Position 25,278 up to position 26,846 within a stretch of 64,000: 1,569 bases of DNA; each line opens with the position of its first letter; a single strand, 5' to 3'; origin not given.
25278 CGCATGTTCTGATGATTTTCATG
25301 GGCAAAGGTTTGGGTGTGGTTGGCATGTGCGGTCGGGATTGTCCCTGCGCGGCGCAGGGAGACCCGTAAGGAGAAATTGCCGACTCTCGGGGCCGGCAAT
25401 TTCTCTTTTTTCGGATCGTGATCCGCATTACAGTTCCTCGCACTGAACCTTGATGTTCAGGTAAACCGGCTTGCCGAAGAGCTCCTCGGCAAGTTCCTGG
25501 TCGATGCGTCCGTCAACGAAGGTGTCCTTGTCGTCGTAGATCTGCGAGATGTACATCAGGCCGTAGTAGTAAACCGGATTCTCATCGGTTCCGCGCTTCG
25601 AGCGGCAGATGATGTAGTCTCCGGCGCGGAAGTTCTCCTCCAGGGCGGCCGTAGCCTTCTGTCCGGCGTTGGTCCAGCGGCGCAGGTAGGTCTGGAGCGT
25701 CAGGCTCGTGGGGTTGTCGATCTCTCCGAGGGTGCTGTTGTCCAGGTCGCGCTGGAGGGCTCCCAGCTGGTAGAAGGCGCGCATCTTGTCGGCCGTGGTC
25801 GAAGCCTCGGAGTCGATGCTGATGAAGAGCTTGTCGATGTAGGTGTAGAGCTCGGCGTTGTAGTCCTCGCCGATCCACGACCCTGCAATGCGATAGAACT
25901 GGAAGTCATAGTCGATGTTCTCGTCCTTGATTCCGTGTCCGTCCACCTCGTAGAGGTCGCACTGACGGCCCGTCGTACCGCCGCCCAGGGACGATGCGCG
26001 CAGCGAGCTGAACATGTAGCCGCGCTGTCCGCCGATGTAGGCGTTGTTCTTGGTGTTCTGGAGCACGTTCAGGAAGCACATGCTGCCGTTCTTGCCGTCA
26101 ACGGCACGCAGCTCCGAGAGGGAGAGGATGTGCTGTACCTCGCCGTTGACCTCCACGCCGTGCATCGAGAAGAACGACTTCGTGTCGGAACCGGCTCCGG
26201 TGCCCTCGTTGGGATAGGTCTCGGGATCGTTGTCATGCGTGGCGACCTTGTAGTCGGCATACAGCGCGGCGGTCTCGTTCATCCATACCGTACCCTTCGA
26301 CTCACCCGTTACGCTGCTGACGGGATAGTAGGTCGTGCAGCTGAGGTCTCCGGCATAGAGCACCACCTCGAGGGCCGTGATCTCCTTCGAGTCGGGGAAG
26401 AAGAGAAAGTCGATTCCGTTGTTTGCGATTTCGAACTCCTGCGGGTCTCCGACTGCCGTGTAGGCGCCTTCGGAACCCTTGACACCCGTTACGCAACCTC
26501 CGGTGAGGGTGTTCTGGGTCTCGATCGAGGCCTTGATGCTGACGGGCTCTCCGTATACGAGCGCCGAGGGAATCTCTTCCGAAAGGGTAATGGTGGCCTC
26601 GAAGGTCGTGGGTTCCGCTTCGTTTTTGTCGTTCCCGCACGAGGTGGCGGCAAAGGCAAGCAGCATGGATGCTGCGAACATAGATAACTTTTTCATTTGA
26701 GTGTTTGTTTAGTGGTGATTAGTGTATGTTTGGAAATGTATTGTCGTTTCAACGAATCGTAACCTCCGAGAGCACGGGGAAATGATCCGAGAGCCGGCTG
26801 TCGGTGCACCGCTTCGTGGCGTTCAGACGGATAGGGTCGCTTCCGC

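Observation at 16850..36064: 19-kb sigma/anti-sigma-controlled Sus locus combining EEP phosphodiesterase-like enzymes with alpha-GlcNAc-ases and a sulfatase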

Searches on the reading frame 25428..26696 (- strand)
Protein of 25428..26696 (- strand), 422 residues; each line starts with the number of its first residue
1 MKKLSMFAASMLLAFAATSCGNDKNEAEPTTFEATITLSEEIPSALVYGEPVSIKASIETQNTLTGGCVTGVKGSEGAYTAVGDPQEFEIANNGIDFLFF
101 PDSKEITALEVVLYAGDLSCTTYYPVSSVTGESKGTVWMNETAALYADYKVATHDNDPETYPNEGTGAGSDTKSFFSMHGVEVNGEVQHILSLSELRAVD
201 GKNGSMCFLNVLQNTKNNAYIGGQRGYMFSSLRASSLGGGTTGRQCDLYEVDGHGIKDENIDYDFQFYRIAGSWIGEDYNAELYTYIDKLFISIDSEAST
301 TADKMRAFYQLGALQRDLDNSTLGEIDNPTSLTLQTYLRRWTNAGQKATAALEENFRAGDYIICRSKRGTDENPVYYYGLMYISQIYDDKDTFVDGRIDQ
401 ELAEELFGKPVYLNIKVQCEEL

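Call 4: search_protein_families(library=pfam, proteins=[window:25428-26696:-], max_evalue=0.01)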
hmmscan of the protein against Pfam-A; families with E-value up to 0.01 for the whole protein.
window:25428-26696:- (422 aa): 0 families

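Call 19: find_encoding_contigs(protein=window:25428-26696:-, flank=10000, max_places=6)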
Protein window:25428-26696:- (422 aa): no gene with exactly this product is on record in the collection.

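Call 20: find_homologous_proteins(query=window:25428-26696:-, max_evalue=0.001)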
Query window:25428-26696:- (422 aa): 1386 proteins with E <= 0.001 among 5995 candidates; the best 120 are listed.
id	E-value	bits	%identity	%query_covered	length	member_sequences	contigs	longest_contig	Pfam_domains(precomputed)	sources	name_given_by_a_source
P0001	4.7e-275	930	99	98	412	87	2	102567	-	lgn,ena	-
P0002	4.9e-245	831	88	98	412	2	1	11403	-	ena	-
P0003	2.9e-239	812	85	100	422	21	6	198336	-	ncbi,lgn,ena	-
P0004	3.9e-237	805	83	100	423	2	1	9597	-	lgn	-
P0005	5.5e-234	795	83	99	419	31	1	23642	-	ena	-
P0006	5.3e-176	604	65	100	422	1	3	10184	-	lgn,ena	-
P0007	1.2e-164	566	82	73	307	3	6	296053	-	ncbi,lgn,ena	-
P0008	1.6e-161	556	64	92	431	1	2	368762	-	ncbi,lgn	-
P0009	2.1e-161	556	61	100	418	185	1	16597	-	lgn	-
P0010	4.0e-160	551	59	100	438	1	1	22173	-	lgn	-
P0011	1.3e-159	550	99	58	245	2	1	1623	-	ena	-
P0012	1.6e-158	546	60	100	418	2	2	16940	-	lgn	-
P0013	2.0e-158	546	59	100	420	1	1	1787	-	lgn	-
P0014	5.2e-146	505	58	92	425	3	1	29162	-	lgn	-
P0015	7.8e-145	501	56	100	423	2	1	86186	-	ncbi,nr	ncbi:MAG: hypothetical protein NC115_07655 [Bacteroidales bacterium]|nr:hypothetical protein [Bacter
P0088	1.2e-124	434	53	100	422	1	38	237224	-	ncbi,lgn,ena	-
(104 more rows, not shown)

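Call 21: find_encoding_contigs(protein=P0001, flank=10000, max_places=2)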
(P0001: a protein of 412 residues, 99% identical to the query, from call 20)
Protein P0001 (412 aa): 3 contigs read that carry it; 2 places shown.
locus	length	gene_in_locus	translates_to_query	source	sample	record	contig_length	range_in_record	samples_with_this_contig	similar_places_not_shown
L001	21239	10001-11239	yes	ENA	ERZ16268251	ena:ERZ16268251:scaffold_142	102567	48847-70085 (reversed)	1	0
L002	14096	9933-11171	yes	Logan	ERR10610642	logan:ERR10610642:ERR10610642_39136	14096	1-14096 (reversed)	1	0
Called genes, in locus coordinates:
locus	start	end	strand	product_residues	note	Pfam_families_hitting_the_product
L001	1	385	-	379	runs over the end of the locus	PF13439:Glyco_transf_4, PF13579:Glyco_trans_4_4, PF00534:Glycos_transf_1, PF13692:Glyco_trans_1_4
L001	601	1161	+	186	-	PF07638:Sigma70_ECF, PF13412:HTH_24 (faint), PF04542:Sigma70_r2, PF08281:Sigma70_r4_2, PF04545:Sigma70_r4 (weak)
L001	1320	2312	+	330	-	PF04773:FecR, PF16344:FecR_C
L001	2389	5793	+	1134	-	PF13620:CarboxypepD_reg, PF13715:CarbopepD_reg_2, PF07715:Plug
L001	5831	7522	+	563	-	PF14322:SusD-like_3, PF12771:SusD-like_2 (weak), PF07980:SusD_RagB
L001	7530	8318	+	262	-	PF03372:Exo_endo_phos, PF23226:Exo_endo_phos_PGAP2IP (weak)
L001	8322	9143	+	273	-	-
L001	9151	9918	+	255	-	PF03372:Exo_endo_phos, PF23226:Exo_endo_phos_PGAP2IP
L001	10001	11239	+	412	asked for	-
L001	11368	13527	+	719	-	PF12971:NAGLU_N, PF05089:NAGLU, PF12972:NAGLU_C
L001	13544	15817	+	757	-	PF12971:NAGLU_N, PF05089:NAGLU, PF12972:NAGLU_C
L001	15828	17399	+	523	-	PF00884:Sulfatase, PF01663:Phosphodiest, PF16347:SGSH_C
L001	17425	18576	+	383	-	PF02595:Gly_kinase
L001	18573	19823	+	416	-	PF02447:GntP_permease, PF03553:Na_H_antiporter (faint), PF03600:CitMHS, PF13726:Na_H_antiport_2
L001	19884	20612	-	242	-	PF01643:Acyl-ACP_TE, PF20791:Acyl-ACP_TE_C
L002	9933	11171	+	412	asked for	-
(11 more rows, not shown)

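Call 22: find_encoding_contigs(protein=P0088, flank=10000, max_places=2)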
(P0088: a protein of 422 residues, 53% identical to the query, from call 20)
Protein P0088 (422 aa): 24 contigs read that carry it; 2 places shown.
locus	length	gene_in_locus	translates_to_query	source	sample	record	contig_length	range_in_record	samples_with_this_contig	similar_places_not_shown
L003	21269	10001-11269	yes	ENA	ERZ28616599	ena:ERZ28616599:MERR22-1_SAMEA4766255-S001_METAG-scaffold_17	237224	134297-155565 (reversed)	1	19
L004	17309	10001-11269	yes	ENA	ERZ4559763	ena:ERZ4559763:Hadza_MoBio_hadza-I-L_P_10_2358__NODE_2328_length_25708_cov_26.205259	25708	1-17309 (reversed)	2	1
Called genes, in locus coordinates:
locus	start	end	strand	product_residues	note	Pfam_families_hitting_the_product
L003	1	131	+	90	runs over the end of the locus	PF03956:Lys_export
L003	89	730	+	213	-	PF03956:Lys_export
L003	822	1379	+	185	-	PF07638:Sigma70_ECF (weak), PF04542:Sigma70_r2, PF08281:Sigma70_r4_2, PF04545:Sigma70_r4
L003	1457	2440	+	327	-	PF04773:FecR, PF16344:FecR_C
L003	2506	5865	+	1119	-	PF07660:STN (weak), PF13620:CarboxypepD_reg, PF13715:CarbopepD_reg_2, PF07715:Plug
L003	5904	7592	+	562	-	PF14322:SusD-like_3, PF12771:SusD-like_2 (faint), PF07980:SusD_RagB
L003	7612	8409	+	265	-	PF03372:Exo_endo_phos, PF23226:Exo_endo_phos_PGAP2IP (faint)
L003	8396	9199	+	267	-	-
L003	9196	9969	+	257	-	PF03372:Exo_endo_phos, PF23226:Exo_endo_phos_PGAP2IP (weak)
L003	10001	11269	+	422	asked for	-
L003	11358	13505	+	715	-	PF12971:NAGLU_N, PF05089:NAGLU, PF12972:NAGLU_C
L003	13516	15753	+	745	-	PF12971:NAGLU_N, PF05089:NAGLU, PF12972:NAGLU_C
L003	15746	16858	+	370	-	-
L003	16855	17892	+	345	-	PF02595:Gly_kinase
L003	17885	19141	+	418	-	PF02447:GntP_permease, PF03600:CitMHS, PF13726:Na_H_antiport_2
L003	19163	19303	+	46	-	-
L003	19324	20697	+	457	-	PF00754:F5_F8_type_C (faint)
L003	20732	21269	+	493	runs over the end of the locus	PF03372:Exo_endo_phos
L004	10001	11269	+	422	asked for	-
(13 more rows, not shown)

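Call 29: find_related_loci(query=A1, collection=genome_contigs, flank=10000)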
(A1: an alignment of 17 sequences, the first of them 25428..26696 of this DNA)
Query A1 (422 aa) in genome_contigs; peptide patterns used: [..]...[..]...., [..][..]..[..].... (x = any residue, [..] = any of these).
115 stretches matched a pattern; 43 encode a relative of the query (tblastn E <= 1e-3); 43 distinct loci.
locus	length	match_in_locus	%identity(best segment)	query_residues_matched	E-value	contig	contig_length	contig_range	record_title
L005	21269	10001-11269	84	1-422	0e+0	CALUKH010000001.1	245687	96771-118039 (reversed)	MAG: uncultured Alistipes sp. isolate BRZ_AF__bin22 genome assembly, contig: BRZ_AF__NODE_49_length_245687_cov_7.253170,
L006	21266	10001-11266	84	1-421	0e+0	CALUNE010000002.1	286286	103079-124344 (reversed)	MAG: uncultured Alistipes sp. isolate BRZ_A__bin50 genome assembly, contig: BRZ_A__NODE_23_length_286286_cov_27.992292,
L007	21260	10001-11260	85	1-421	0e+0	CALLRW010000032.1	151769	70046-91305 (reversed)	MAG TPA_asm: uncultured Alistipes sp. isolate SRR3313102_bin.8_CONCOCT_v1.1_MAG genome assembly, contig: ERZ1688039.36,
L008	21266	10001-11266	56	1-420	7e-154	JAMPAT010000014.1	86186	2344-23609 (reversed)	MAG: Bacteroidales bacterium isolate NALB_7813_8 Scaffold_#14__SCF_014___86186_bp, whole genome shotgun sequence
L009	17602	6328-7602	55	1-420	1e-148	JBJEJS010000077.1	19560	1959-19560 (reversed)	MAG: Candidatus Cryptobacteroides sp. isolate PUUB56_bin.006 NODE_1588_length_19560_cov_4.833735, whole genome shotgun s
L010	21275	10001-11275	57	1-420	4e-146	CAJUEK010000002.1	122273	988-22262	MAG TPA_asm: uncultured Bacteroidales bacterium isolate MGBC133433 genome assembly, contig: MGBC133433.2, whole genome s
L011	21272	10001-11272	53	1-420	4e-137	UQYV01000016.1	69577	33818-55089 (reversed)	uncultured Bacteroidales bacterium isolate UMGS764 genome assembly, contig: NODE_132_length_69577_cov_10.249863, whole g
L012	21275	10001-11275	51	1-420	6e-131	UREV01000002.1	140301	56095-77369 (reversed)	uncultured Bacteroides sp. isolate UMGS933 genome assembly, contig: NODE_46_length_140301_cov_9.436740, whole genome sho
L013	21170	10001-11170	53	28-422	5e-130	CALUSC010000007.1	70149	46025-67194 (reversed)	MAG: uncultured Bacteroidales bacterium isolate BRZ_SL__bin10 genome assembly, contig: BRZ_SL__NODE_457_length_70149_cov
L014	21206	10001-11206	52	22-420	1e-129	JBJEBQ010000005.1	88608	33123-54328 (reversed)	MAG: Candidatus Cryptobacteroides sp. isolate LOHA42_bin.036 NODE_103_length_88608_cov_10.135331, whole genome shotgun s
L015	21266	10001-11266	52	3-420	6e-134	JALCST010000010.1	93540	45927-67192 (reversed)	MAG: Bacteroidales bacterium isolate UW_MP_BACTE6_1 Ga0455775_000061, whole genome shotgun sequence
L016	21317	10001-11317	50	1-420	7e-128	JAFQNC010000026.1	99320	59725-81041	MAG: Tidjanibacter sp. isolate RGIG1970 Goat_Cecum.Co__c2244296, whole genome shotgun sequence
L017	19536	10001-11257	52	1-420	4e-126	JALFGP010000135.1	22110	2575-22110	MAG: Rikenellaceae bacterium isolate SUG662 k141_210612, whole genome shotgun sequence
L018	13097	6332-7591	48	1-420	1e-122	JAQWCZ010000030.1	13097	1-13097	MAG: Paludibacter sp. isolate STF2_4 NODE_13403_length_13097_cov_2.897610_Sandtown_F2, whole genome shotgun sequence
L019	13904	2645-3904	49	1-420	2e-122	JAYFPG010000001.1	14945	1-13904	MAG: Paludibacter sp. isolate CA_107 c_CA_000000003237, whole genome shotgun sequence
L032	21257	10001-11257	45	1-420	3e-113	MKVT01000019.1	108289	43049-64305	MAG: Paludibacter sp. 47-17 scnpilot_p_inoc_scaffold_320, whole genome shotgun sequence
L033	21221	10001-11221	47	10-418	3e-112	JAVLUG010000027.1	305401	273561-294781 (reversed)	Porphyromonadaceae sp. NP-X soapdenovo_K_127_27, whole genome shotgun sequence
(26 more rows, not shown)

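Call 32: search_protein_families(library=pfam, proteins=[L032:11295-12617:+, L032:12621-13946:+, L032:13959-15434:+, L032:15570-16985:+, L032:16991-18001:+, L032:18154-20613:+, L003:15746-16858:+, L003:19324-20697:+, L015:16077-18185:+, L033:20200-21219:+], max_evalue=0.01)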
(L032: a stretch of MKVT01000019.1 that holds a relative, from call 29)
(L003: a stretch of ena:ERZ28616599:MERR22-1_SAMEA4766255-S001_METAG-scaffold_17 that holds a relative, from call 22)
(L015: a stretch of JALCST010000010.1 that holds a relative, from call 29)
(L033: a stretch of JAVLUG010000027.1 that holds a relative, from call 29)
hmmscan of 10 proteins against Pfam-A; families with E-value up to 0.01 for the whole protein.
L032:11295-12617:+ (440 aa): 2 families
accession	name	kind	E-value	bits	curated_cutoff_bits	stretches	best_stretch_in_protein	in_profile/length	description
PF02447.22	GntP_permease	-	3.9e-85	286.6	22.5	1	8-437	4-439/440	GntP family permease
PF03600.22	CitMHS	-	0.00023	20.8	31.9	1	22-384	8-335/336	Citrate transporter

L032:12621-13946:+ (441 aa): 2 families
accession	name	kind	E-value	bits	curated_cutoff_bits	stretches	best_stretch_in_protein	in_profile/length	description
PF13660.11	DUF4147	-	2.6e-79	266.4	23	1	5-241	2-233/234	Domain of unknown function (DUF4147)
PF05161.18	MOFRL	-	1.5e-36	125.2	28.3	1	321-431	1-106/106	MOFRL family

L032:13959-15434:+ (491 aa): 0 families

L032:15570-16985:+ (471 aa): 4 families
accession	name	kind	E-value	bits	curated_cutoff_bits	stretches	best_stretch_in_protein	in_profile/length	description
PF01408.29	GFO_IDH_MocA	-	3e-22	80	24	1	63-184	2-119/120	Oxidoreductase family, NAD-binding Rossmann fold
PF22725.1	GFO_IDH_MocA_C3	-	2e-12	47.6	27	1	194-268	2-73/124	GFO/IDH/MocA C-terminal domain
PF02894.22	GFO_IDH_MocA_C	-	5e-09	36.7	22.9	1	197-259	1-61/218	Oxidoreductase family, C-terminal alpha/beta domain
PF02629.25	CoA_binding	-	0.0024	19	22.3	1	59-153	1-89/97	CoA binding domain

L032:16991-18001:+ (336 aa): 1 family
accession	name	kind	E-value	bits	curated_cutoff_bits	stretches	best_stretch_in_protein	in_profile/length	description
PF03372.29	Exo_endo_phos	-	2.8e-15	57.1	24.5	1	25-243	1-225/225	Endonuclease/Exonuclease/phosphatase family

L032:18154-20613:+ (819 aa): 9 families
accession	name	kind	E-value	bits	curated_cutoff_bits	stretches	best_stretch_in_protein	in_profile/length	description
PF02384.22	N6_Mtase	-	8.5e-105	350.9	20.4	1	136-447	2-308/311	N-6 DNA Methylase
PF12161.14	HsdM_N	-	2.2e-15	57.9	24.5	1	10-110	3-123/135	HsdM N-terminal domain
PF07669.17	Eco57I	-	1.9e-06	28.6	25.3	1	213-353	4-165/171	Eco57I restriction-modification methylase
PF05175.20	MTS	-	2.1e-05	24.7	23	1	181-274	30-111/170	Methyltransferase small domain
PF11599.14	AviRa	-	0.00088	19.2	25.7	1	171-236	38-104/232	RRNA methyltransferase AviRa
PF01170.24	UPF0020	-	0.0015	18.7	22.3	0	164-273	8-133/197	RMKL-like, methyltransferase domain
PF03602.21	Cons_hypoth95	-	0.0015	18.7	24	1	183-279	40-131/182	Conserved hypothetical protein 95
PF13847.12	Methyltransf_31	-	0.0028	17.8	27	0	183-268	2-81/145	Methyltransferase domain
PF20473.4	MmeI_Mtase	-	0.007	16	27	0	184-203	19-38/259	MmeI, DNA-methyltransferase domain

L003:15746-16858:+ (370 aa): 0 families

L003:19324-20697:+ (457 aa): 2 families
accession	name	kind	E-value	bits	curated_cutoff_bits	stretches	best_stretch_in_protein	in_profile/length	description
PF00754.31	F5_F8_type_C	-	7e-07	29.9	28.2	1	278-338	9-59/127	F5/8 type C domain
PF22633.2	F5_F8_type_C_2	-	0.00053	21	27.8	0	286-339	2-45/91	NedA-like, galactose-binding domain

L015:16077-18185:+ (702 aa): 7 families
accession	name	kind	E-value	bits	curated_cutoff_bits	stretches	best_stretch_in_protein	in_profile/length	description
PF00009.33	GTP_EFTU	-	7.3e-60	202.2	26.5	1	8-284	3-188/188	Elongation factor Tu GTP binding domain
PF03764.24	EFG_IV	-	4.3e-38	130.2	24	1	481-600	1-120/121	Elongation factor G, domain IV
PF14492.12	EFG_III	-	6.2e-32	109.9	27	1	406-478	1-73/75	Elongation Factor G, domain III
PF00679.30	EFG_C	-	1.4e-28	99.2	27.9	1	603-689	1-88/89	Elongation factor G C-terminus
PF03144.31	GTP_EFTU_D2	-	5.9e-19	68.7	30.3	1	326-393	1-73/73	Elongation factor Tu domain 2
PF22042.2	EF-G_D2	-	7.9e-17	61.6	27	1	311-394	1-83/84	Elongation factor G domain 2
PF16658.11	RF3_C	-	1e-05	25.8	40.1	1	417-494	17-94/132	Class II release factor RF3, C-terminal domain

L033:20200-21219:+ (340 aa): 1 family
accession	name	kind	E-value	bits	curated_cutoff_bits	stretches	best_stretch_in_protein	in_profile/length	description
PF03372.29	Exo_endo_phos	-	7.6e-17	62.2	24.5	1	25-246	1-225/225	Endonuclease/Exonuclease/phosphatase family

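Call 37: search_protein_families(library=ncbifam, proteins=[window:25428-26696:-, L003:15746-16858:+, L032:13959-15434:+, L032:12621-13946:+, L032:15570-16985:+], max_evalue=0.01)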
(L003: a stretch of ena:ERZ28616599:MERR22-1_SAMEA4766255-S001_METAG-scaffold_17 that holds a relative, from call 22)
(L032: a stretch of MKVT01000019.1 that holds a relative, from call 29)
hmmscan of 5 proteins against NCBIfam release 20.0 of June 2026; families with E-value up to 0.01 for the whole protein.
window:25428-26696:- (422 aa): 0 families

L003:15746-16858:+ (370 aa): 1 family
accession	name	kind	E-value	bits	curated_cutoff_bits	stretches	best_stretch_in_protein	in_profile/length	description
NF046061.1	NagX_SO_3504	equivalog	3e-79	266.8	480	1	9-370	3-369/369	transmembrane glucosamine N-acetyltransferase NagX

L032:13959-15434:+ (491 aa): 1 family
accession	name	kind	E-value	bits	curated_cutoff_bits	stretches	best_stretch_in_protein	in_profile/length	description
NF041518.1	choice_anch_Q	domain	1.1e-05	25.6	25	1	371-413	17-57/58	choice-of-anchor Q domain-containing protein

L032:12621-13946:+ (441 aa): 2 families
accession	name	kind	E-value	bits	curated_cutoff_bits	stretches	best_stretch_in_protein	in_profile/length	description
NF041176.1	GlyK_Thmprot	equivalog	3.9e-67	227.3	550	1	19-435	11-394/397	glycerate 2-kinase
NF040791.1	gly_kin_Thpl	equivalog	1.8e-59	202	670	1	43-434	43-409/410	glycerate 2-kinase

L032:15570-16985:+ (471 aa): 13 families
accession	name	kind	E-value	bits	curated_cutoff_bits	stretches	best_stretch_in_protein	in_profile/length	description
NF040723.1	UDP-GlcNAcDh_Arch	equivalog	3.8e-32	112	450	1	63-265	2-186/302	UDP-N-acetylglucosamine 3-dehydrogenase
TIGR04380.1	myo_inos_iolG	equivalog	2.5e-26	92.3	355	1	63-269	3-198/330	inositol 2-dehydrogenase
NF052679.1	InsChiInosDhIolG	equivalog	1.3e-16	60.6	540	1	64-258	5-187/343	bifunctional inositol 2-dehydrogenase/D-chiro-inositol 1-dehydrogenase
NF008607.0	PRK11579.1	subfamily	1.5e-15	57.1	330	1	84-261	27-194/346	oxidoreductase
NF052479.1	LevoglcsnDh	equivalog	9.8e-15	54.1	650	1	64-258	6-204/386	levoglucosan dehydrogenase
NF007574.0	PRK10206.1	equivalog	2.1e-12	46.8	352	1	112-212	51-150/345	oxidoreductase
NF058563.1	BT_2159_fam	equivalog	1.8e-11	43.6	650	1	63-257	2-184/350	disaccharide 3-dehydrogenase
NF058561.1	BT_2158_fam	equivalog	1.2e-10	40.6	750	1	58-212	33-181/487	glycoside 3-dehydrogenase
NF041392.1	XylDh_Gfo6_Halo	equivalog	6e-10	38.4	350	1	61-212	16-167/350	D-xylose 1-dehydrogenase Gfo6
NF003996.0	PRK05472.2-5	equivalog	0.00052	19.9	138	1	38-151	55-163/209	redox-sensing transcriptional repressor Rex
NF003995.0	PRK05472.2-4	subfamily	0.00052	19.6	126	1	58-118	80-140/213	redox-sensing transcriptional repressor Rex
NF003990.0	PRK05472.1-4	equivalog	0.0015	18.2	233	1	58-137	81-156/214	redox-sensing transcriptional repressor Rex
NF003992.0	PRK05472.2-1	equivalog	0.0025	17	226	1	59-156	96-189/249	redox-sensing transcriptional repressor Rex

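Call 42: predict_structure(alignment_id=A1)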
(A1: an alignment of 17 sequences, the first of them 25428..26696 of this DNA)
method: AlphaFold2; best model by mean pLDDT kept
length: 422 residues; sequences in the alignment: 17
mean_pLDDT: 82.0   pTM: 0.83
mean pLDDT of the five models: 82.0, 80.6, 79.5, 78.7, 77.8
residues with pLDDT >= 90: 200; 70-90: 133; 50-70: 61; < 50: 28
segments of 3 or more residues with pLDDT < 50: 1-26
pLDDT, mean of each block of 10 residues (from residue 1): 31 31 51 94 92 95 95 91 95 92 96 95 94 92 84 74 72 89 89 81 78 64 69 65 62 71 82 95 98 93 95 96 91 87 70 88 91 91 88 67 77 95 80
secondary structure, 60 per line:
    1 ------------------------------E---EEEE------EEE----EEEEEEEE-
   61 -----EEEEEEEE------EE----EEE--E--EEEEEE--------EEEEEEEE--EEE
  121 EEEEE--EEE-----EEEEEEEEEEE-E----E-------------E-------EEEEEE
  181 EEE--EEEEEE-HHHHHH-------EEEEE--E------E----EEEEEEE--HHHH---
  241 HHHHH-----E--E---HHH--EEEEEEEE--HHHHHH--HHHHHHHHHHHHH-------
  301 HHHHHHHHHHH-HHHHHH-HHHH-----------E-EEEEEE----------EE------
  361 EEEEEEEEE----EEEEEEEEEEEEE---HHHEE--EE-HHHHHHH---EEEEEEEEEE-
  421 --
elements in order: E35-38 E45-47 E52-59 E66-73 E86-88 E94-99 E108-115 E118-125 E128-130 E136-146 E175-183 E186-191 H193-198 E206-210 E225-231 H234-237 H241-245 E263-270 H273-278 H281-293 H301-311 H313-318 H320-323 E337-342 E361-369 E374-386 H400-406 E410-419
